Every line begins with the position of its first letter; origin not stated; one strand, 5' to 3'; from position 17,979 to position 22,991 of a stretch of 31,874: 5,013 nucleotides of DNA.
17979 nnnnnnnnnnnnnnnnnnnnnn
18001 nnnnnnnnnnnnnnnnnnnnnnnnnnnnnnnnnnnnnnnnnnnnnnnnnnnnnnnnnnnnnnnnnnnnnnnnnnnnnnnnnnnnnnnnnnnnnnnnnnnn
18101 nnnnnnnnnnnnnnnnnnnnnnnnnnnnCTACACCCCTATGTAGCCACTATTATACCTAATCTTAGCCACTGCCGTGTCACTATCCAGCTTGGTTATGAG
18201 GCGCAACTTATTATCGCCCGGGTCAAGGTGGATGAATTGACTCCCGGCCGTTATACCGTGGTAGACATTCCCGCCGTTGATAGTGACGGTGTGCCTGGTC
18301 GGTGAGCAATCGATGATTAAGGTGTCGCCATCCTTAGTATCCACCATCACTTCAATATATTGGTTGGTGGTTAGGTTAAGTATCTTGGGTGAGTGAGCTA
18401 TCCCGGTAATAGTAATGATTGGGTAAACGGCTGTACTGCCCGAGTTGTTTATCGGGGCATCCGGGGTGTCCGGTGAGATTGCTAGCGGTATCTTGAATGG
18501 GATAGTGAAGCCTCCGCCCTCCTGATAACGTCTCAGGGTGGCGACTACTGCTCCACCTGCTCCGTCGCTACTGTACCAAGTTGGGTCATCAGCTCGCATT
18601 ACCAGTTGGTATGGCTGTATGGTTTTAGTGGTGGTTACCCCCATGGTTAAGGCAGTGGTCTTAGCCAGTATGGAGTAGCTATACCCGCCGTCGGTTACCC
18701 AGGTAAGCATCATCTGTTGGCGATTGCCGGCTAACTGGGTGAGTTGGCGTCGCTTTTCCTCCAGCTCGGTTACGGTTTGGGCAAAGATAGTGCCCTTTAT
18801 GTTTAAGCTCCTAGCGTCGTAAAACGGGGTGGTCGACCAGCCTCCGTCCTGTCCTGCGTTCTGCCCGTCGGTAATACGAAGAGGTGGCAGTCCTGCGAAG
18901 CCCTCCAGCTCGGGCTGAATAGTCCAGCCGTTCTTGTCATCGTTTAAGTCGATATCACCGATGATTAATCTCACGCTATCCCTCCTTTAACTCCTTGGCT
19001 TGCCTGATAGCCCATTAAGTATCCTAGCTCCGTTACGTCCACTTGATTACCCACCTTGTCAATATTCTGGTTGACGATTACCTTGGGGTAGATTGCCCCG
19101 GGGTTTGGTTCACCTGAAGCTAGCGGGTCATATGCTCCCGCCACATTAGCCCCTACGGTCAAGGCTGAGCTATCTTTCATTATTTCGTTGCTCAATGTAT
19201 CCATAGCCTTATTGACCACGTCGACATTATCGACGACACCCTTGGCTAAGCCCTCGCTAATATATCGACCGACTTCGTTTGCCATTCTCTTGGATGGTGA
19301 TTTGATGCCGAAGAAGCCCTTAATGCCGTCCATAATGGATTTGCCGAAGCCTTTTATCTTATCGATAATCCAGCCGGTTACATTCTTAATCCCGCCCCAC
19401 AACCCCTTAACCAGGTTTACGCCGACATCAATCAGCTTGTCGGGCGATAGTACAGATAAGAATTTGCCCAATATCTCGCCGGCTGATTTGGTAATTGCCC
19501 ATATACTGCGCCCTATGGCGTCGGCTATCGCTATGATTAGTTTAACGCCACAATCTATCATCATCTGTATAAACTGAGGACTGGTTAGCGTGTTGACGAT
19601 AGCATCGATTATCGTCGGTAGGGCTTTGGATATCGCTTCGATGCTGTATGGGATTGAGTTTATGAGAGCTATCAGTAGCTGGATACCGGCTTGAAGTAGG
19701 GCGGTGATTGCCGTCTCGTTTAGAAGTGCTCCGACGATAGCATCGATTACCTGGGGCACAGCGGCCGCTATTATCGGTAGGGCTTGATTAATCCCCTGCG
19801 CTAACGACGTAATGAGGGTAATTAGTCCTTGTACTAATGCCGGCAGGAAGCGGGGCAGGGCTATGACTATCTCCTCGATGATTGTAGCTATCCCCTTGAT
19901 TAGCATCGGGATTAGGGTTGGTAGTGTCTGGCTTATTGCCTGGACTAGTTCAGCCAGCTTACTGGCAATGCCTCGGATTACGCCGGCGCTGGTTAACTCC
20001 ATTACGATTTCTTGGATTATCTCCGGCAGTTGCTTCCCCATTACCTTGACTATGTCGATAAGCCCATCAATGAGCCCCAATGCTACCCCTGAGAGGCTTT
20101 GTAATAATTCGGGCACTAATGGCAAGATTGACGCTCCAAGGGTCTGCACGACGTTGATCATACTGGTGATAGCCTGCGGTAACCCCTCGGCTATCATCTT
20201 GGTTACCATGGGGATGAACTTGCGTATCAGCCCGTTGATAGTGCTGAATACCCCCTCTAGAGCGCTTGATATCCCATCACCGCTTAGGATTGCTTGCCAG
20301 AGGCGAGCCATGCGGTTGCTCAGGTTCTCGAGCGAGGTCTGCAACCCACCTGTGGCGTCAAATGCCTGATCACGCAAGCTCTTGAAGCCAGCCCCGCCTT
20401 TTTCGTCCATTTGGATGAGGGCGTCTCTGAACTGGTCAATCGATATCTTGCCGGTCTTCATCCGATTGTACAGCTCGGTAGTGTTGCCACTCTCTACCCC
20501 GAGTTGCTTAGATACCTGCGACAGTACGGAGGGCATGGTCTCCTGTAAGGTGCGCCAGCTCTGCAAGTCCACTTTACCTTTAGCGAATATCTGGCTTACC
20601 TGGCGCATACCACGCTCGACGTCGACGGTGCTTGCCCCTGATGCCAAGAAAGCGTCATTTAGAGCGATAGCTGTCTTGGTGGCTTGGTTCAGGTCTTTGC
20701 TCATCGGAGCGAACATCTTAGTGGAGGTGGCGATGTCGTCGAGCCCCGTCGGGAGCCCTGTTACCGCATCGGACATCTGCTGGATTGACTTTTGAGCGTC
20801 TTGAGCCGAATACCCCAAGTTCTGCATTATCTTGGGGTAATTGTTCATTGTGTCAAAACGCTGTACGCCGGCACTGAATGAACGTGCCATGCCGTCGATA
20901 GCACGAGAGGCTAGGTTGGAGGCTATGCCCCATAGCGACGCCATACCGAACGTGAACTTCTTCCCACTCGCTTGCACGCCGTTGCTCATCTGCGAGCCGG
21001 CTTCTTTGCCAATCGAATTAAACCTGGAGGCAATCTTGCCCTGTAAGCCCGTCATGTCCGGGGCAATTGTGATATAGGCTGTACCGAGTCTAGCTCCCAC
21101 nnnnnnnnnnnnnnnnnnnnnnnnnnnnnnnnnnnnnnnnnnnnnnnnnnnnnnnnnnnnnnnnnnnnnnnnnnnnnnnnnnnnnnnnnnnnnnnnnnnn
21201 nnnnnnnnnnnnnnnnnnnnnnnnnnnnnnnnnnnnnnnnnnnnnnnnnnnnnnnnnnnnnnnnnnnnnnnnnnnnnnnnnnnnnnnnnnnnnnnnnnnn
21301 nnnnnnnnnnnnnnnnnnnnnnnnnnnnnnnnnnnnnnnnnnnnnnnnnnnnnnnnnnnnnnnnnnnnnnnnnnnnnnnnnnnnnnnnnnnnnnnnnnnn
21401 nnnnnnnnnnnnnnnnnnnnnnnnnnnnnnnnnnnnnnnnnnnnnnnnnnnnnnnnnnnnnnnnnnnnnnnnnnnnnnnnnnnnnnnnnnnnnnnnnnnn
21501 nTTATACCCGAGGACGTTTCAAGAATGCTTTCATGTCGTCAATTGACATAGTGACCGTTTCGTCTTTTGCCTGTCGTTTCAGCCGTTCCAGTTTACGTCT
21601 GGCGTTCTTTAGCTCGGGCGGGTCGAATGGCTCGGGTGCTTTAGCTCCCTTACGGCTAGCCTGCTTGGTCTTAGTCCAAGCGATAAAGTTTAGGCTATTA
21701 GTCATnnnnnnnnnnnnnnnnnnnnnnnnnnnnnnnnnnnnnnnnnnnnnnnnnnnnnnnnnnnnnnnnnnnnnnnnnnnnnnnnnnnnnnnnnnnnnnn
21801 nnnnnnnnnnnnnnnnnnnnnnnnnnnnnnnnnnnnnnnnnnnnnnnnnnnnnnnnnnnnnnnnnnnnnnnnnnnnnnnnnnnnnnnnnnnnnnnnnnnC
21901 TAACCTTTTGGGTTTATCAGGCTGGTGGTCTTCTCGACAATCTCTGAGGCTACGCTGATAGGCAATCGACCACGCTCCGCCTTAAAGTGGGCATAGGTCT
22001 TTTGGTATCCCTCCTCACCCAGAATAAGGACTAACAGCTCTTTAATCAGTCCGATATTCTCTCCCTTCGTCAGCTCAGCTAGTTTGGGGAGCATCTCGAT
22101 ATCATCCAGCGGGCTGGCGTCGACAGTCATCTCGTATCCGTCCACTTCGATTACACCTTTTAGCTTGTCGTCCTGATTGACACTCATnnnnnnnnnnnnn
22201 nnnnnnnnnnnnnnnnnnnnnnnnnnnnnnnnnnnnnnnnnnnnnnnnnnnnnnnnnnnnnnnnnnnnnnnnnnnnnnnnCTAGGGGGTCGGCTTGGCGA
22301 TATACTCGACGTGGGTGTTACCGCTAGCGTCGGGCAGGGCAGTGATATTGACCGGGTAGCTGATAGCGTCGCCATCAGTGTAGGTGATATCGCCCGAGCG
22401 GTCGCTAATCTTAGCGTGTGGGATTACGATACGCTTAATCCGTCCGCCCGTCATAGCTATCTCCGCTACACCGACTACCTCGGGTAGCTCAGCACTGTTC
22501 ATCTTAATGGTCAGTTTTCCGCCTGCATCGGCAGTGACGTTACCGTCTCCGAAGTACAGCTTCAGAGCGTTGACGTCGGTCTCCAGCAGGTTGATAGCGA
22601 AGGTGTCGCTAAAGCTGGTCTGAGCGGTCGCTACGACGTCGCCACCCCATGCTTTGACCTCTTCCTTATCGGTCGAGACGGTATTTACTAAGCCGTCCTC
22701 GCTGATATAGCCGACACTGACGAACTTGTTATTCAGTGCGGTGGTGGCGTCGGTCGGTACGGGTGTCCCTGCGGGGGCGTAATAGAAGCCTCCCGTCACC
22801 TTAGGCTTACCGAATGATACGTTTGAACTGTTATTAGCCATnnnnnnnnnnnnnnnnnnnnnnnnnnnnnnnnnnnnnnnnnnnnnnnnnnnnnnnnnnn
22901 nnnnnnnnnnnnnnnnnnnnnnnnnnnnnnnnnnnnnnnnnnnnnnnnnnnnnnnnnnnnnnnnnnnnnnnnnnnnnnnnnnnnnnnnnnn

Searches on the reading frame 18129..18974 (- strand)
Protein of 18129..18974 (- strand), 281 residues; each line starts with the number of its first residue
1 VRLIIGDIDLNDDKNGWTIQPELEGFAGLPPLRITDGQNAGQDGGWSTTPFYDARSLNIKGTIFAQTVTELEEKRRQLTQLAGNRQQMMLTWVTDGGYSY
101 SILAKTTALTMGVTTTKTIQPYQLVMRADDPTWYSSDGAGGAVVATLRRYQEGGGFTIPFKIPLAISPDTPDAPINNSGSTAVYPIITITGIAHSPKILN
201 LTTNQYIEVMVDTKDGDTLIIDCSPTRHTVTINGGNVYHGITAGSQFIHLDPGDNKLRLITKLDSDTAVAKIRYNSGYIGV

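Call 53: search_protein_families(library=phrogs, proteins=[window:18129-18974:-], max_evalue=0.01)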
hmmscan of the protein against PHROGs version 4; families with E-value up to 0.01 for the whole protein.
window:18129-18974:- (281 aa): 7 families
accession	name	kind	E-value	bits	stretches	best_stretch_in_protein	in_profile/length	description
phrog_5577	-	tail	8.9e-29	101.8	1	16-279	31-295/295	minor tail protein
phrog_33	-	tail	4.3e-25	89.8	1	26-280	61-279/651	distal tail protein Dit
phrog_106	-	tail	2.6e-13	50.9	1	14-241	60-276/329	minor tail protein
phrog_202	-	tail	4.8e-10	39.9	1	209-274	454-518/523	distal tail protein Dit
phrog_5360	-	tail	5.4e-06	26.9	1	18-270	30-283/292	minor tail protein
phrog_36410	-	unknown function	3.7e-05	24.9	1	191-281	30-125/125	-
phrog_12552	-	tail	0.00067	20.5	1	214-275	144-202/206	tail protein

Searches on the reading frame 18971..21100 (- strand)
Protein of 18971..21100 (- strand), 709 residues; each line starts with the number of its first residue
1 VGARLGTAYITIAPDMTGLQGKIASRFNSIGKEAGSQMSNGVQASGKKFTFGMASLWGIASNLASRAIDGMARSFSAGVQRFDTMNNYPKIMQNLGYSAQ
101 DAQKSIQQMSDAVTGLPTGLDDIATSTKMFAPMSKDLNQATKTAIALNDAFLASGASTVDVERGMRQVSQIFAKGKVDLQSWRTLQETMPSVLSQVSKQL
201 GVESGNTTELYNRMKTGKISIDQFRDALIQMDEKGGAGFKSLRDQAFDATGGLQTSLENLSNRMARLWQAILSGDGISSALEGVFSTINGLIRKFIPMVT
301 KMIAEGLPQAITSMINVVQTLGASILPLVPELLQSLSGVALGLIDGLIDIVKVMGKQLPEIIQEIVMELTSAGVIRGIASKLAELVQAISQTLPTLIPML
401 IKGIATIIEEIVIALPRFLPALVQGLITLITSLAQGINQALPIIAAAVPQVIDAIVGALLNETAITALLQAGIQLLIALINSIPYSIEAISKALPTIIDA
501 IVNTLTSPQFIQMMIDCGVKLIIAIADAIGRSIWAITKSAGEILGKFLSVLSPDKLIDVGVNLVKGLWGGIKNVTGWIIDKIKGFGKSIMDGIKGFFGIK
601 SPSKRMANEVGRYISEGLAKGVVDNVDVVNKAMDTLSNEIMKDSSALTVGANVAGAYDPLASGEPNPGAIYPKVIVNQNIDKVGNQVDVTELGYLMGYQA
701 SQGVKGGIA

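Call 8: search_protein_families(library=phrogs, proteins=[window:18971-21100:-], max_evalue=0.01)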
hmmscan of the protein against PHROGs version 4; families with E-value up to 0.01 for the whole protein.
window:18971-21100:- (709 aa): 26 families (the best 25 are shown)
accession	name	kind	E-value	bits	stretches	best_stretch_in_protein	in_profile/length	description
phrog_1686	-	tail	4.9e-84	284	2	22-392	68-453/1224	tail length tape measure protein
phrog_1204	-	tail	5.1e-57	194.6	3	11-305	131-426/1483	tail protein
phrog_58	-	tail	2.7e-55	189.4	1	34-685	290-1029/1544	tail length tape measure protein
phrog_7972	-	unknown function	9.8e-52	177.7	1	32-592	36-562/687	-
phrog_5493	-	tail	2.9e-44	152.7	1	12-648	412-1035/1102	tail length tape measure protein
phrog_35723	-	unknown function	5.3e-35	121.5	1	58-271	199-409/1720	-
phrog_1272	-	tail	9.5e-31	107.4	2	553-687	1435-1585/1606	tail length tape measure protein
phrog_4372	-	tail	4.2e-30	105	1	390-646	1127-1366/1681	tail length tape measure protein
phrog_305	-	tail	1.3e-22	81.3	1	74-642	257-754/1001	tail length tape measure protein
phrog_7740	-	tail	2.3e-19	69.3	1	49-259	56-269/2151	tail length tape measure protein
phrog_167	-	tail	6.8e-15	54.9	1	36-547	307-721/1555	tail length tape measure protein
phrog_24198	-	unknown function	5.9e-14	53.2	2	385-640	14-260/350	-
phrog_8010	-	tail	1.6e-12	47.1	1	86-423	298-608/1543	tail length tape measure protein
phrog_3336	-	tail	1.2e-10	41.7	1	44-507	56-509/1051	tail length tape measure protein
phrog_1107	-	tail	5.8e-09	35.4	1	31-245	157-368/1252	tail length tape measure protein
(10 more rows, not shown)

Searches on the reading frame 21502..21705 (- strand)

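Call 53: search_protein_families(library=phrogs, proteins=[window:21502-21705:-], max_evalue=0.01)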
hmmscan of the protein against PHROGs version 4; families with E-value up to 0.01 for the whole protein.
window:21502-21705:- (67 aa): 1 family
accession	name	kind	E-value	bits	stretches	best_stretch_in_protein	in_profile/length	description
phrog_1326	-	tail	0.00011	22.7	1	3-58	204-255/265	tail assembly chaperone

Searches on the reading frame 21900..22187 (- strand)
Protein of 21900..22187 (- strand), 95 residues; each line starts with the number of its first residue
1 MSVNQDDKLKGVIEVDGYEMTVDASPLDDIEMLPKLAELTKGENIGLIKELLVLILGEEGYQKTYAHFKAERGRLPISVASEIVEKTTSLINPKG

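Call 53: search_protein_families(library=phrogs, proteins=[window:21900-22187:-], max_evalue=0.01)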
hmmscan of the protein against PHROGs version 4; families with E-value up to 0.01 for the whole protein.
window:21900-22187:- (95 aa): 1 family
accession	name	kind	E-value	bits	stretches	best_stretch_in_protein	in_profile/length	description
phrog_1526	-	unknown function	4.1e-08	34.5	1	15-86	9-79/89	-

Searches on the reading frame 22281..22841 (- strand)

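Call 52: search_protein_families(library=pfam, proteins=[window:22281-22841:-], max_evalue=0.01)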
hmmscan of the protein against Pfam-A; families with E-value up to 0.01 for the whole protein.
window:22281-22841:- (186 aa): 1 family
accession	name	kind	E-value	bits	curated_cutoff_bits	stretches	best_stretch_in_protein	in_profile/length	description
PF25681.1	Phage_TTP_17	-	7.2e-19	68.7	27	1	1-183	1-181/190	Phage tail tube protein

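Call 53: search_protein_families(library=phrogs, proteins=[window:22281-22841:-], max_evalue=0.01)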
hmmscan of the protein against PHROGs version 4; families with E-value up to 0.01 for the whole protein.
window:22281-22841:- (186 aa): 5 families
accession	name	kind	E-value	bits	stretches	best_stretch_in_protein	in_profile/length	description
phrog_117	-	tail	2.9e-55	188.9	1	1-183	29-210/319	major tail protein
phrog_476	-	tail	2.3e-12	47.8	1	20-182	30-210/296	major tail protein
phrog_2175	-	other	1.7e-08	35.4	1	1-181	1-178/188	protein with Ig domain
phrog_2822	-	unknown function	8.8e-05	23.3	1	32-98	21-91/207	-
phrog_6767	-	unknown function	0.00084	20.1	1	30-178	19-163/169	-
